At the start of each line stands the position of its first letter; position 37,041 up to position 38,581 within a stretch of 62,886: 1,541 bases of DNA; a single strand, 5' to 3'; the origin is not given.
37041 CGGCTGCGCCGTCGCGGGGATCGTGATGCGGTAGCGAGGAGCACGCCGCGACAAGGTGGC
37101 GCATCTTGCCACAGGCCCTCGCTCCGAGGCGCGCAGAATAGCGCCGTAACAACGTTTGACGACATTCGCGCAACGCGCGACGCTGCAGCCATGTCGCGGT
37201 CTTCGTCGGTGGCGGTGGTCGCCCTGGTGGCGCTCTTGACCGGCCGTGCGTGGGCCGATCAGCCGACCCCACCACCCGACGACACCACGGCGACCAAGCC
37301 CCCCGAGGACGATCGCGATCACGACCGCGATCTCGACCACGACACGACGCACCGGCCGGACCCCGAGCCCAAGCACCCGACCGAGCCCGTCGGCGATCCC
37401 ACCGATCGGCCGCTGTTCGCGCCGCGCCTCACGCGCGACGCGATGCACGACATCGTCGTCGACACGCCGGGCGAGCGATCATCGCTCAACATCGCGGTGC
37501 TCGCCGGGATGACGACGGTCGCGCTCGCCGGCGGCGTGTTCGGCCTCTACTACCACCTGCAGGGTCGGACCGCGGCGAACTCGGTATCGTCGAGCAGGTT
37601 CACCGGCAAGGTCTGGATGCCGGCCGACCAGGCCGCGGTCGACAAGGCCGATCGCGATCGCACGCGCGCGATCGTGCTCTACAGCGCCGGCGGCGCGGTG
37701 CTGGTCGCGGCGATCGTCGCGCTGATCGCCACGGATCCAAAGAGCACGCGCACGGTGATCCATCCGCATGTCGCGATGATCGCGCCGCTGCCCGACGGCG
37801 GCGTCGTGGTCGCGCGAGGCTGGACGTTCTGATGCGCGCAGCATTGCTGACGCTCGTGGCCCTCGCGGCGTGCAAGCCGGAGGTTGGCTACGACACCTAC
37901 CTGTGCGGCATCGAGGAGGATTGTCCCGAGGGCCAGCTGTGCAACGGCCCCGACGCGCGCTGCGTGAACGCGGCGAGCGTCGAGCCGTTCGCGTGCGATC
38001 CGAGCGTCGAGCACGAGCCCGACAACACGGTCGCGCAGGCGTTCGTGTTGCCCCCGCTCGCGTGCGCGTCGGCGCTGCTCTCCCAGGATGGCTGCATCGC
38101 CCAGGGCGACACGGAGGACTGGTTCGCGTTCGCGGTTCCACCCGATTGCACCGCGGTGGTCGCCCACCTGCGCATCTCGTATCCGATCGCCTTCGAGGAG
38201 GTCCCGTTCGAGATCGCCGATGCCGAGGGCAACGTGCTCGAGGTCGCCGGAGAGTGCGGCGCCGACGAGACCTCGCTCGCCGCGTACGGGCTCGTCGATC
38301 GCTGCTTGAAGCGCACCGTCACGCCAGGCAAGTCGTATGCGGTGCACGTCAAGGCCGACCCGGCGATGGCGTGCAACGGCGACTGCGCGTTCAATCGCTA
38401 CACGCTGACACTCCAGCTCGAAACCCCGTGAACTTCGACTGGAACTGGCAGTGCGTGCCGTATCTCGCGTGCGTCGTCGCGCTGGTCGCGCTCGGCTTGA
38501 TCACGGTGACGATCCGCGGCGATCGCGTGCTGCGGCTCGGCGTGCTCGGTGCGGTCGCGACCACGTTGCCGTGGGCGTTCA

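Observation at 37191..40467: Three overlapping genes ending in a 7TM-SpoIIE membrane phosphatase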

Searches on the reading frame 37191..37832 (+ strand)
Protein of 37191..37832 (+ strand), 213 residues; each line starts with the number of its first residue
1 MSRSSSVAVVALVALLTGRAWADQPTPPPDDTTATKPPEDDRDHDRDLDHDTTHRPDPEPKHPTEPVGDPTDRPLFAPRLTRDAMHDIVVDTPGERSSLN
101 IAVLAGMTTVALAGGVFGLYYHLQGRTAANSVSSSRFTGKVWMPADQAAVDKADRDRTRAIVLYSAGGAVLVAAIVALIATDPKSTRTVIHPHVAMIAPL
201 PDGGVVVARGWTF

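Call 4: search_protein_families(library=pfam, proteins=[window:37191-37832:+], max_evalue=0.01)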
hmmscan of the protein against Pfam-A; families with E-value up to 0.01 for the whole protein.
window:37191-37832:+ (213 aa): 0 families

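Call 5: search_protein_families(library=ncbifam, proteins=[window:37191-37832:+], max_evalue=0.01)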
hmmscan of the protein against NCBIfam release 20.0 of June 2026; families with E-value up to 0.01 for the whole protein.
window:37191-37832:+ (213 aa): 0 families
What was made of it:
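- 37191..37832 (+): g1: 213-aa inner-membrane protein. It has a signal peptide (aa 1-22, AWA|D), an Asp/Pro-rich variable linker (aa 23 to about 75), the conserved motif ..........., TM1 (about 98-120), a net-positive loop, TM2 (about 158-183) and a periplasmic tail ending ............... No Pfam or NCBIfam hit (calls 4, 5).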

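Call 31: find_homologous_proteins(query=window:37191-37829:+, max_evalue=0.001)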
Query window:37191-37829:+ (213 aa): 6 proteins with E <= 0.001 among 8000 candidates.
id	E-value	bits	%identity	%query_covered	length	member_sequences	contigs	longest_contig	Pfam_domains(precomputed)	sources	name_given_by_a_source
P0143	5.5e-135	466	100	100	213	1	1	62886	-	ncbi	-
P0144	2.4e-82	294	69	100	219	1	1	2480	-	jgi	jgi:hypothetical protein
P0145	4.4e-75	270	75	75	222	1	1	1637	-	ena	-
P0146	8.8e-55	204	58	75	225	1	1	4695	-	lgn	-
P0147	1.7e-52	196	59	75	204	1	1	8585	-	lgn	-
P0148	5.5e-39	152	53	71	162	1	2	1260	-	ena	-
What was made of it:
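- Tried and rejected: k-mer-indexed homology search for g1 (call 31).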

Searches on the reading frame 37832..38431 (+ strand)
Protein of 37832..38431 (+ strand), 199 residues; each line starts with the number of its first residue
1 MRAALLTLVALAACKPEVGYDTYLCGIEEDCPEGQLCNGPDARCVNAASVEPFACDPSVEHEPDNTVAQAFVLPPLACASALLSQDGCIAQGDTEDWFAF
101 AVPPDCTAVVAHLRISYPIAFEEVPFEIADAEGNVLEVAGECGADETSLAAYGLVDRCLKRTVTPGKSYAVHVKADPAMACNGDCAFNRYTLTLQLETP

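Call 4: search_protein_families(library=pfam, proteins=[window:37832-38431:+], max_evalue=0.01)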
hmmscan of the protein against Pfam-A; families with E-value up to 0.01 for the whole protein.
window:37832-38431:+ (199 aa): 0 families

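Call 5: search_protein_families(library=ncbifam, proteins=[window:37832-38431:+], max_evalue=0.01)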
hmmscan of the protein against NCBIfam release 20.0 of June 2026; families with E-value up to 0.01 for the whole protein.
window:37832-38431:+ (199 aa): 0 families

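Call 17: find_homologous_proteins(query=window:37832-38428:+, max_evalue=0.001)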
Query window:37832-38428:+ (199 aa): 22 proteins with E <= 0.001 among 197 candidates.
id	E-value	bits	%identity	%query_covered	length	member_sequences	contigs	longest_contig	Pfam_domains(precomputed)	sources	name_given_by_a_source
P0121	5.0e-130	449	100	100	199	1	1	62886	-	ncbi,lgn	-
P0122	6.2e-98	345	76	99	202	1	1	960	-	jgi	jgi:hypothetical protein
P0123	2.6e-90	320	70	100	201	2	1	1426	-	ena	-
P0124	7.5e-86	305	66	100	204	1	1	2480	-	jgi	jgi:hypothetical protein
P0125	9.1e-74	266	59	100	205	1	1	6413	-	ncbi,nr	ncbi:MAG: hypothetical protein NT062_20705 [Proteobacteria bacterium]|nr:hypothetical protein [Pseud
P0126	2.3e-70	255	55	99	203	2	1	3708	-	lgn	-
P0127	2.7e-69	251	58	99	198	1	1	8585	-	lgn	-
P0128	2.8e-68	248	54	99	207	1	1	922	-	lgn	-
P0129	1.0e-65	239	56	92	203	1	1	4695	-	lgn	-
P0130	1.8e-51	193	48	100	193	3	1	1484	-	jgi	jgi:hypothetical protein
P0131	1.7e-49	186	48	100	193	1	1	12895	-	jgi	jgi:hypothetical protein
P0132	9.3e-47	177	45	100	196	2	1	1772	-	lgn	-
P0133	1.3e-44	170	45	100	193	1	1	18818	-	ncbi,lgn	ncbi:hypothetical protein BH11MYX3_BH11MYX3_15040 [soil metagenome]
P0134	6.2e-44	168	44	100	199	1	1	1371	-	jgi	jgi:hypothetical protein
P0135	3.6e-42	162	43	92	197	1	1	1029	-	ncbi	-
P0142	2.6e-11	62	30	100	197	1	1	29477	-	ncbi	ncbi:MAG: hypothetical protein R2939_21290 [Kofleriaceae bacterium]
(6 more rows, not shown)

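Call 28: predict_structure(alignment_id=A2)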
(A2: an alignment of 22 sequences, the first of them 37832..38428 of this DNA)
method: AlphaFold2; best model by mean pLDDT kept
length: 199 residues; sequences in the alignment: 22
mean_pLDDT: 85.5   pTM: 0.78
mean pLDDT of the five models: 85.5, 83.9, 82.3, 80.2, 77.6
residues with pLDDT >= 90: 100; 70-90: 72; 50-70: 25; < 50: 2
segments of 3 or more residues with pLDDT < 50: none
pLDDT, mean of each block of 10 residues (from residue 1): 55 57 80 89 90 86 91 94 93 92 93 89 90 96 83 87 97 81 76 92
secondary structure, 60 per line:
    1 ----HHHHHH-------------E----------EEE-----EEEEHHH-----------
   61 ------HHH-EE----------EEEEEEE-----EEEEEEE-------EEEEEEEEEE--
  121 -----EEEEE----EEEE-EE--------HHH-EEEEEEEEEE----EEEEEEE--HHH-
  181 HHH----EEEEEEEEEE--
elements in order: H5-10 E35-37 E43-46 E83-89 E95-101 E109-118 E126-130 E135-138 E154-163 E168-174 E188-197
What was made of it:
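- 37832..38431 (+): g2: 199-aa lipoprotein with lipobox LAAC (Cys14) and 12 further invariant Cys, which could form six disulfides. It has a small Cys-rich N-terminal part and a C-terminal beta-sandwich of the pre-peptidase C-terminal / collagen-binding-domain fold, with a conserved EPD(N/D) motif. AF2 model at pLDDT 85.5 (call 28).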

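Call 30: fold_search(model_id=the predicted structure, library=pdb)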
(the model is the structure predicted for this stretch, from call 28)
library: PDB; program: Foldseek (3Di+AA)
matches with E <= 10: 1679; with E <= 0.001: 18
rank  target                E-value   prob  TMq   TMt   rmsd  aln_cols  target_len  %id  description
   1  3jqw_B                3.0e-06  1.00  0.49  0.77   3.4       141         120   16  Crystal structure of Clostridium histolyticum colH collagenase collagen-binding domain 3 at 2 Angstrom resolution in p (released 2010-09-29)
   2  1nqd_A                6.3e-06  1.00  0.47  0.81   3.1       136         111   15  CRYSTAL STRUCTURE OF CLOSTRIDIUM HISTOLYTICUM COLG COLLAGENASE COLLAGEN-BINDING DOMAIN 3B AT 1.65 ANGSTROM RESOLUTION  (released 2003-04-15)
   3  2o8o_A                6.7e-06  1.00  0.48  0.83   2.9       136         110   15  Crystal structure of Clostridium histolyticum colg collagenase collagen-binding domain 3B at 1.35 Angstrom resolution  (released 2007-12-11)
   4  3jqw_A                8.4e-06  1.00  0.46  0.74   3.5       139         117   18  Crystal structure of Clostridium histolyticum colH collagenase collagen-binding domain 3 at 2 Angstrom resolution in p (released 2010-09-29)
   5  1nqd_B                9.4e-06  1.00  0.47  0.79   3.1       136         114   15  CRYSTAL STRUCTURE OF CLOSTRIDIUM HISTOLYTICUM COLG COLLAGENASE COLLAGEN-BINDING DOMAIN 3B AT 1.65 ANGSTROM RESOLUTION  (released 2003-04-15)
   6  5sv5                  1.2e-05  1.00  0.41  0.72   3.6       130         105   14  1.0 Angstrom Crystal Structure of pre-Peptidase C-terminal Domain of Collagenase from Bacillus anthracis. (released 2016-08-17)
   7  4hpk_B                1.3e-05  1.00  0.47  0.80   2.7       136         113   15  Crystal structure of Clostridium histolyticum colg collagenase collagen-binding domain 3B at 1.35 Angstrom resolution  (released 2012-12-12)
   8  3jqw_C                1.6e-05  1.00  0.45  0.70   3.9       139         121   19  Crystal structure of Clostridium histolyticum colH collagenase collagen-binding domain 3 at 2 Angstrom resolution in p (released 2010-09-29)
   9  1nqj_B                2.5e-05  1.00  0.43  0.72   3.1       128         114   15  CRYSTAL STRUCTURE OF CLOSTRIDIUM HISTOLYTICUM COLG COLLAGENASE COLLAGEN-BINDING DOMAIN 3B AT 1.0 ANGSTROM RESOLUTION I (released 2003-04-15)
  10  1nqj_A                3.0e-05  1.00  0.43  0.84   2.9       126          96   15  CRYSTAL STRUCTURE OF CLOSTRIDIUM HISTOLYTICUM COLG COLLAGENASE COLLAGEN-BINDING DOMAIN 3B AT 1.0 ANGSTROM RESOLUTION I (released 2003-04-15)
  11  5iku                  8.8e-05  1.00  0.46  0.39   7.8       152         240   14  Crystal structure of the Hathewaya histolytica ColG tandem collagen-binding domain s3as3b in the presence of calcium at  (released 2017-03-15)
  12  3afg_B                1.6e-04  1.00  0.41  0.17   4.8       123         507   10  Crystal structure of ProN-Tk-SP from Thermococcus kodakaraensis (released 2010-08-04)
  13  9ues_B                3.1e-04  1.00  0.38  0.20   5.3       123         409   12  Crystal structure of an inactive TKSP mutant in complex with the TKS propeptide (released 2026-02-18)
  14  4dzg                  3.5e-04  1.00  0.35  0.57   5.3       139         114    8  Crystal structure of Aeromonas hydrophila PliG, a periplasmic lysozyme inhibitor of g-type lysozyme (released 2012-06-13)
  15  7rrm_A                3.7e-04  1.00  0.36  0.65   4.1       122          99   11  Structure of the human TMED1 (p24gamma1) Golgi dynamics Domain (released 2021-10-20)
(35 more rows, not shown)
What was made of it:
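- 37832..38431 (+): Foldseek hits to ColH/ColG collagen-binding domains and a B. anthracis PPC domain, E 3e-6, TM about 0.8 (call 30).
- On PPC / collagen-binding-domain fold (g2): Foldseek E 3e-6 to 1e-5, TM 0.72-0.83 to 3jqw, 1nqd, 2o8o and 5sv5 (call 30).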

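Call 75: find_encoding_contigs(protein=P0142, flank=6000, max_places=2)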
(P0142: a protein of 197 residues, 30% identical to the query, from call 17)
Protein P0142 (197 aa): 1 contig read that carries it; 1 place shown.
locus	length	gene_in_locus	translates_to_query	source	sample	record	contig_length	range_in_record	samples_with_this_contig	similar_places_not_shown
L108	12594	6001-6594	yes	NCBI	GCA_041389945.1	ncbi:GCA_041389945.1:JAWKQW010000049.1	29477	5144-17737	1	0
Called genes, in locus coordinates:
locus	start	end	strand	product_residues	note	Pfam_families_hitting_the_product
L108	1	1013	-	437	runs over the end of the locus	PF05195:AMP_N, PF00557:Peptidase_M24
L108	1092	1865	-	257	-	PF00072:Response_reg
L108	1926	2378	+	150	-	-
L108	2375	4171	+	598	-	PF00481:PP2C, PF13672:PP2C_2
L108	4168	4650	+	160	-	-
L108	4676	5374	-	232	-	PF07238:PilZ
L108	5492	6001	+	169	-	-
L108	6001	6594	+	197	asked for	-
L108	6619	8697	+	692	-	PF16927:HisKA_7TM (weak), PF13185:GAF_2 (faint), PF07228:SpoIIE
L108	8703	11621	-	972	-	PF00012:HSP70, PF12531:DUF3731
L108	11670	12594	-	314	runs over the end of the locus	-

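Call 76: search_protein_families(library=pfam, alignment_id=A2, max_evalue=1)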
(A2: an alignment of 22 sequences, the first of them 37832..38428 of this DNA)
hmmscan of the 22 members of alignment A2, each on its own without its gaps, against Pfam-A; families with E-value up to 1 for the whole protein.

A. member 1, window:37832-38428:+ (199 aa): 0 families

B. families by the number of members that match (of 22 scanned): 6 families
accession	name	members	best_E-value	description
PF14625.12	Lustrin_cystein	1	0.023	Lustrin, cysteine-rich repeated domain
PF04151.21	PPC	1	0.027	Bacterial pre-peptidase C-terminal domain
PF10660.14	MitoNEET_N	1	0.031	Iron-containing outer mitochondrial membrane protein N-terminus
PF22859.1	IBIN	1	0.087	Induced by infection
PF23416.1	DUF7107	1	0.13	Domain of unknown function (DUF7107)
PF11519.13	DUF3222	1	0.55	Protein of unknown function (DUF3222)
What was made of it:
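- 37832..38431 (+): At sequence level only one of 22 members touches Pfam PPC (E 0.027; call 76).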
